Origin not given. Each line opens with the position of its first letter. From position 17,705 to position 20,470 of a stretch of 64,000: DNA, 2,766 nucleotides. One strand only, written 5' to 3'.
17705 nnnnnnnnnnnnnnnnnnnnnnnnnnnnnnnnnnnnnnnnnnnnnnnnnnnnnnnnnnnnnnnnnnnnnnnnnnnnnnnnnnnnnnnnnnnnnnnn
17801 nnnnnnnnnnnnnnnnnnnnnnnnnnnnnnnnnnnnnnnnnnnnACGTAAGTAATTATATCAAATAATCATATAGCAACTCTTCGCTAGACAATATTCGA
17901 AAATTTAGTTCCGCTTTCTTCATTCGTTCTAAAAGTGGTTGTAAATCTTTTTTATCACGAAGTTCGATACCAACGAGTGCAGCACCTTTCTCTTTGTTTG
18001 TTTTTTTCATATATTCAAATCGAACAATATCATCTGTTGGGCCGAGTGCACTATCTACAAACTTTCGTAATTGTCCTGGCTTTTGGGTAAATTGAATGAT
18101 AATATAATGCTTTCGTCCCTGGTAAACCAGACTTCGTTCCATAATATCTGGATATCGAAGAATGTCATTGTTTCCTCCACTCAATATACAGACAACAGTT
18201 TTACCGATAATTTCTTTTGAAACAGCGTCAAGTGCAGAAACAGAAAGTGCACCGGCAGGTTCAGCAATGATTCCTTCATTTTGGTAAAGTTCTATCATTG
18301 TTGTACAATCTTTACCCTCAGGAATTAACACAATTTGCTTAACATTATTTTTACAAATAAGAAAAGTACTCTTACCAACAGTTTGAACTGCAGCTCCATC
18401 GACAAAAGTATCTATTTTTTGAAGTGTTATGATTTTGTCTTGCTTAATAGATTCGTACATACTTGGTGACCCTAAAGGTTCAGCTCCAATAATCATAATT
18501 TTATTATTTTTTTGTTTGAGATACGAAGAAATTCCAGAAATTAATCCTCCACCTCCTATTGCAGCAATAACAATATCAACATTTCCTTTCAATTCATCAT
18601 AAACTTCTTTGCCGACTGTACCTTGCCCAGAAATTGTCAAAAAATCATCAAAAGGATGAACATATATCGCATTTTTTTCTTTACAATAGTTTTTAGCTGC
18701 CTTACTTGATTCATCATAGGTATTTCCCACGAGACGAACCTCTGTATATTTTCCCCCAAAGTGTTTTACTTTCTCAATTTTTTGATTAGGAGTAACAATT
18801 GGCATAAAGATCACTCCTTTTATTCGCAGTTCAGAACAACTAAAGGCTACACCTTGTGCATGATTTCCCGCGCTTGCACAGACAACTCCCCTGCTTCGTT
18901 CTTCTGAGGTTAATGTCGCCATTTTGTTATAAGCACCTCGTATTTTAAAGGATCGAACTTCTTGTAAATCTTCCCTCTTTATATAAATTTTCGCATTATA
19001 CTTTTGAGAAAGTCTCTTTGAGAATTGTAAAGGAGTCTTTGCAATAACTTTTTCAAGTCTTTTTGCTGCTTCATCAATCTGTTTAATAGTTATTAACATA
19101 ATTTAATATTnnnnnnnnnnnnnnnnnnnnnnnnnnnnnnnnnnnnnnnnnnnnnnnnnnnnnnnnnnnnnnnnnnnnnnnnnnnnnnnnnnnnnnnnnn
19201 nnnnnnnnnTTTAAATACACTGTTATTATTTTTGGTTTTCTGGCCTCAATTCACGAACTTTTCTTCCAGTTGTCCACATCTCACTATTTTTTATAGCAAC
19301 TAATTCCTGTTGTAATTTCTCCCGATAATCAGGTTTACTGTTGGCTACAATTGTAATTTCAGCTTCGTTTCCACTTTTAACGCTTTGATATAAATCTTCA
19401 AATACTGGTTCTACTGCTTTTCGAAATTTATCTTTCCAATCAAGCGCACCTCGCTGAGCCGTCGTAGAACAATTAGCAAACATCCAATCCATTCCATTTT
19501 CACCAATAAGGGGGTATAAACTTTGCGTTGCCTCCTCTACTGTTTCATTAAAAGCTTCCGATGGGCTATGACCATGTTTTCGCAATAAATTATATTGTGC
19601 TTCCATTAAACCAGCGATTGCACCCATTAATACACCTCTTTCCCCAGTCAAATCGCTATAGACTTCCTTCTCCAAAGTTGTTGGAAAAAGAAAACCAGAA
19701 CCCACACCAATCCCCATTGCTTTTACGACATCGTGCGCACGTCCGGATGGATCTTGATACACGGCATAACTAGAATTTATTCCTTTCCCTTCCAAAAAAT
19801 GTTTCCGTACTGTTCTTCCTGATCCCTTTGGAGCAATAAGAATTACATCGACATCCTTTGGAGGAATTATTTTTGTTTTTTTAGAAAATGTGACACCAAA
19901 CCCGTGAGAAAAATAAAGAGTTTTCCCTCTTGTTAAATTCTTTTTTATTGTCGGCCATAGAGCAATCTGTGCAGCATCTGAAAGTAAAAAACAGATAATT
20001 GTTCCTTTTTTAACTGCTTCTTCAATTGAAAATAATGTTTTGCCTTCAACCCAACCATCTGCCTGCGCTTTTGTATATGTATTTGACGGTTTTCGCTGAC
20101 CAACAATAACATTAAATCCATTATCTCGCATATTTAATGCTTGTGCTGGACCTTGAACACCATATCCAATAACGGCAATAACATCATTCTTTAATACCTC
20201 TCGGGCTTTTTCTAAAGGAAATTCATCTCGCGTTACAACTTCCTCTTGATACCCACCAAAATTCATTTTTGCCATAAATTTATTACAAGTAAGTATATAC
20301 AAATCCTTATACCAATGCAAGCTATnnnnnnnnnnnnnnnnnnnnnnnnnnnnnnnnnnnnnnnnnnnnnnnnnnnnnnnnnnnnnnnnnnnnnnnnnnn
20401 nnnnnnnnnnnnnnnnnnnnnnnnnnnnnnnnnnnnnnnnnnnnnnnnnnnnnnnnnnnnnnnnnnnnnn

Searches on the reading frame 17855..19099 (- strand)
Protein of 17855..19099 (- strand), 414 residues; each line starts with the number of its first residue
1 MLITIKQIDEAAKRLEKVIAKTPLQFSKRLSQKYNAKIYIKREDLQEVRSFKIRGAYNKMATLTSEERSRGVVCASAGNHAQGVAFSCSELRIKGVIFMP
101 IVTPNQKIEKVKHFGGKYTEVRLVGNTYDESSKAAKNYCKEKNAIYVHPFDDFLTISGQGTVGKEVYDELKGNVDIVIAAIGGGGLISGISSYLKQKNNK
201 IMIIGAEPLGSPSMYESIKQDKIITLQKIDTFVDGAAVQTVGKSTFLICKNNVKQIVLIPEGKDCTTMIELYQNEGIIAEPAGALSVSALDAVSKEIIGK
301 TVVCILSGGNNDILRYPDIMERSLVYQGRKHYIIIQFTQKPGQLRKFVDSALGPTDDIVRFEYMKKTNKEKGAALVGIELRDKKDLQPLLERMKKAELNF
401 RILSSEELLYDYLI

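Call 5: search_protein_families(library=pfam, proteins=[window:17855-19099:-])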
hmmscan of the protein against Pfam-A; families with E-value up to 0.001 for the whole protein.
window:17855-19099:- (414 aa): 2 families
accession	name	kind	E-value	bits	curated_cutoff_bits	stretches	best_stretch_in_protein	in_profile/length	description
PF00291.31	PALP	-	3e-76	257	35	1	17-308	3-295/295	Pyridoxal-phosphate dependent enzyme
PF00585.24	Thr_dehydrat_C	-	5.1e-22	77.9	27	1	321-413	1-91/91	C-terminal regulatory domain of Threonine dehydratase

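Call 6: search_protein_families(library=ncbifam, proteins=[window:17855-19099:-])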
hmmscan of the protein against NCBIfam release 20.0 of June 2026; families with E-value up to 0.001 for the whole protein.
window:17855-19099:- (414 aa): 44 families (the best 25 are shown)
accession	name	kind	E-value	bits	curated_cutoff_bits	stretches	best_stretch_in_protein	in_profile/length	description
NF006390.0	PRK08639.1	equivalog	1.6e-184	613.7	421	1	3-414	7-418/418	threonine ammonia-lyase IlvA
TIGR02079.1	THD1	equivalog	1.8e-176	587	440.55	1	7-414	2-410/410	threonine ammonia-lyase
NF006674.0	PRK09224.1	subfamily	3.8e-106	355.8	577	1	15-408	19-408/508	threonine ammonia-lyase IlvA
TIGR01124.1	ilvA_2Cterm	equivalog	1e-101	341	411.3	1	16-408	12-400/499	threonine ammonia-lyase, biosynthetic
TIGR01127.1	ilvA_1Cterm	equivalog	1.3e-98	330.5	378.75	1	22-401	1-379/380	threonine ammonia-lyase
NF009130.0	PRK12483.1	subfamily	2.7e-93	313.3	801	1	14-408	30-421/521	threonine ammonia-lyase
NF005600.0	PRK07334.1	equivalog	5.3e-93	311.8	496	1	2-400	9-404/408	threonine ammonia-lyase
NF006389.0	PRK08638.1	equivalog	4.1e-84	282.4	453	1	2-322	8-326/333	bifunctional threonine ammonia-lyase/L-serine ammonia-lyase TdcB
NF005292.0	PRK06815.1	equivalog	4.6e-77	259.2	371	1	5-319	5-316/320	threonine/serine dehydratase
NF005454.0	PRK07048.1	equivalog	4.6e-70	236.3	452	1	2-321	6-321/324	threo-3-hydroxy-L-aspartate ammonia-lyase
NF005680.0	PRK07476.1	equivalog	5.5e-66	222.8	413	1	3-320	5-320/326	hydroxyectoine utilization dehydratase EutB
TIGR02991.1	ectoine_eutB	equivalog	5.5e-58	196.4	413.35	1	3-313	1-308/317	hydroxyectoine utilization dehydratase EutB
NF005147.0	PRK06608.1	equivalog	7.2e-58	196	380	1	4-327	7-327/339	serine/threonine dehydratase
NF006094.0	PRK08246.1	subfamily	9.6e-58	196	331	1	3-313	5-306/310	serine/threonine dehydratase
NF045641.2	BHydaspDhtseBhcB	equivalog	1.2e-56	192.2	550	1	4-317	3-311/312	beta-hydroxyaspartate dehydratase BhcB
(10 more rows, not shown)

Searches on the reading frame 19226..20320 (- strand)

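Call 5: search_protein_families(library=pfam, proteins=[window:19226-20320:-])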
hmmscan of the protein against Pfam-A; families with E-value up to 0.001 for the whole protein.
window:19226-20320:- (364 aa): 4 families
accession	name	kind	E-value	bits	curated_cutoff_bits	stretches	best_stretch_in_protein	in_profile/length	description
PF07991.19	KARI_N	-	3.2e-47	160.6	20.6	1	43-208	2-161/165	Acetohydroxy acid isomeroreductase, NADPH-binding domain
PF01450.25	KARI_C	-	5.4e-40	137.5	29.1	1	217-360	2-143/144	Ketol-acid reductoisomerase, C-terminal domain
PF03446.21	NAD_binding_2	-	2.5e-05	24.8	21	1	48-120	2-70/161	NAD binding domain of 6-phosphogluconate dehydrogenase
PF03807.23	F420_oxidored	-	0.00011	23.2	21.6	0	48-118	2-72/94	NADP oxidoreductase coenzyme F420-dependent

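Call 6: search_protein_families(library=ncbifam, proteins=[window:19226-20320:-])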
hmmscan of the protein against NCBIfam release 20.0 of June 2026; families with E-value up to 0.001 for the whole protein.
window:19226-20320:- (364 aa): 4 families
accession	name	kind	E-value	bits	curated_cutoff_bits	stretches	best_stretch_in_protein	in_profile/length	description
TIGR00465.1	ilvC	equivalog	1.3e-95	320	226.15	1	43-362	1-313/314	ketol-acid reductoisomerase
NF004017.0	PRK05479.1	equivalog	1.5e-64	217.8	336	1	40-360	12-326/337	ketol-acid reductoisomerase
NF009940.0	PRK13403.1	equivalog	8.2e-45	153.1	406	1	41-291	12-256/335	ketol-acid reductoisomerase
NF003557.0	PRK05225.1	equivalog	2.8e-27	95.4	713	1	28-321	22-314/491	ketol-acid reductoisomerase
